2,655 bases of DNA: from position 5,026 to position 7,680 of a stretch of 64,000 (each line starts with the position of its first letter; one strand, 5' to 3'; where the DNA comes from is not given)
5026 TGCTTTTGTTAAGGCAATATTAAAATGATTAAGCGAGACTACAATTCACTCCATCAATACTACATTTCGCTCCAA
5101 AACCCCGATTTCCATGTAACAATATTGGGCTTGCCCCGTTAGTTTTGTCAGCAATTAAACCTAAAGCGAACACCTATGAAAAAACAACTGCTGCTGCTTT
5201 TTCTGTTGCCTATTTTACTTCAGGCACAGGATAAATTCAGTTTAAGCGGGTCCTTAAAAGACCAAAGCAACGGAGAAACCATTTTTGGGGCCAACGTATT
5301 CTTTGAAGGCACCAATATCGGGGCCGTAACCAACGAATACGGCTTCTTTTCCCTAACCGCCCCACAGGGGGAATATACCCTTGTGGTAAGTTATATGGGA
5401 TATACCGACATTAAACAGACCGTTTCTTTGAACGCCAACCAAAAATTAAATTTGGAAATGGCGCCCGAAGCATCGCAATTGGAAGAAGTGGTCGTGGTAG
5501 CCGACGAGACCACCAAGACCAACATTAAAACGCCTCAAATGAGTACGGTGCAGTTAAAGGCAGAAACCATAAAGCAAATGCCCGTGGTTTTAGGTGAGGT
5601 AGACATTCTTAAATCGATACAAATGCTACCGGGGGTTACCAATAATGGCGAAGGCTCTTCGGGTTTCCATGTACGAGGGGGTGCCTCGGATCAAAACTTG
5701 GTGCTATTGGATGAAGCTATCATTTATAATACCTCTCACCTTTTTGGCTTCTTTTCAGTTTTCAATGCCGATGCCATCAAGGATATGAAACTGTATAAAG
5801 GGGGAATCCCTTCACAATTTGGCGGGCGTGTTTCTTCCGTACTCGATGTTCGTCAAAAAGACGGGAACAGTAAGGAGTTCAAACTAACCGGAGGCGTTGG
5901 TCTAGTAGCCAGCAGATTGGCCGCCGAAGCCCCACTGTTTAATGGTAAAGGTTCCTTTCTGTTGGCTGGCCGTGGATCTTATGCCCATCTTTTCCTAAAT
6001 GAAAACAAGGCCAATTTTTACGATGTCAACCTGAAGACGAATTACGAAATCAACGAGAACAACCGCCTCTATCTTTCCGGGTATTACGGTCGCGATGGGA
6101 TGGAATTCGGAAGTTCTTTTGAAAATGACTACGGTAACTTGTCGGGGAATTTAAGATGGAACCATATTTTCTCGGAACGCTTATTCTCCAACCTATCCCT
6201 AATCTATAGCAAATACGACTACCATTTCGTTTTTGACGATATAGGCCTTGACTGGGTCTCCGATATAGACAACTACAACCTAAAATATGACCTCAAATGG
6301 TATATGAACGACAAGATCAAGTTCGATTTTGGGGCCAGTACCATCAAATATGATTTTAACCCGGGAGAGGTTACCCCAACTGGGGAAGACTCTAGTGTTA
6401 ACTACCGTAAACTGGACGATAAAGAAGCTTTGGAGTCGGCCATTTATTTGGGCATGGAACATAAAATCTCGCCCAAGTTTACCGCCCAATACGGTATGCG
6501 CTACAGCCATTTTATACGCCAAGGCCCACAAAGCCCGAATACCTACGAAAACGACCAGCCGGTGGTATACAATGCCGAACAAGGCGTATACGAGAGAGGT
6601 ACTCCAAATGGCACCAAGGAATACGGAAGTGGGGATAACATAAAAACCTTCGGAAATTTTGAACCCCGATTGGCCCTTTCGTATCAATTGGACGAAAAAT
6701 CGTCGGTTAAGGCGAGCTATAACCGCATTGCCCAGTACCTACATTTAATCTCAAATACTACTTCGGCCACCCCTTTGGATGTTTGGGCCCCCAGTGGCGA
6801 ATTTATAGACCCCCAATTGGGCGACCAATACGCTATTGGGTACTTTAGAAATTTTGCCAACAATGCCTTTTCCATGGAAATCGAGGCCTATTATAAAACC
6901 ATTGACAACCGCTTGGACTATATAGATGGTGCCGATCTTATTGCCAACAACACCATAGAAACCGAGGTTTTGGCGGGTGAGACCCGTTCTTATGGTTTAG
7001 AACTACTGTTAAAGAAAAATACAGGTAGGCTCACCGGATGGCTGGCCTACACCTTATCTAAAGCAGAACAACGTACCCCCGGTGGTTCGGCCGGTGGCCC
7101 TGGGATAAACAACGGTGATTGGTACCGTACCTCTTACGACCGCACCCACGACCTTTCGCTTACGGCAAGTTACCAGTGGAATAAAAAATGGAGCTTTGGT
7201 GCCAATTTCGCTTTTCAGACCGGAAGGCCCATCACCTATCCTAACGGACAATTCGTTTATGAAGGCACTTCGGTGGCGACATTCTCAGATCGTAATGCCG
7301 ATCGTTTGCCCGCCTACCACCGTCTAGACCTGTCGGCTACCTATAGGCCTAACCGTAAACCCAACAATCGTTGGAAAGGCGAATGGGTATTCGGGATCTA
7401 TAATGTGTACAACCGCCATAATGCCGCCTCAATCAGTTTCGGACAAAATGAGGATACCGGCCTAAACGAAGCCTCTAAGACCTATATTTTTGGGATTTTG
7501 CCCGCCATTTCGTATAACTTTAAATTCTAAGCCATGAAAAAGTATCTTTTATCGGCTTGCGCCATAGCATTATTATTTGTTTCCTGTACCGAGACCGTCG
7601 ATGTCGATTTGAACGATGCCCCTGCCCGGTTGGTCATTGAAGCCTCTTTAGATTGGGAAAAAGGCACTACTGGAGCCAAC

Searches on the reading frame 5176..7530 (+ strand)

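Call 49: search_protein_families(library=pfam, proteins=[window:5176-7530:+], max_evalue=0.00001)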
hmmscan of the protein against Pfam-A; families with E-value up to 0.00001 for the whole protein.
window:5176-7530:+ (784 aa): 4 families
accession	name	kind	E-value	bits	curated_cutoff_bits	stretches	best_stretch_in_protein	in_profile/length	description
PF13715.12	CarbopepD_reg_2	-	3e-23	82.1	32.2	1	23-107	1-88/88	CarboxypepD_reg-like domain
PF00593.30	TonB_dep_Rec_b-barrel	-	3.2e-23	83.7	27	1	280-744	28-436/436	TonB dependent receptor-like, beta-barrel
PF13620.12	CarboxypepD_reg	-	7.6e-12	45.9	32.3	1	22-95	1-79/82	Carboxypeptidase regulatory-like domain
PF07715.20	Plug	-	3.6e-08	34.3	23.9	1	118-218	4-102/107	TonB-dependent Receptor Plug Domain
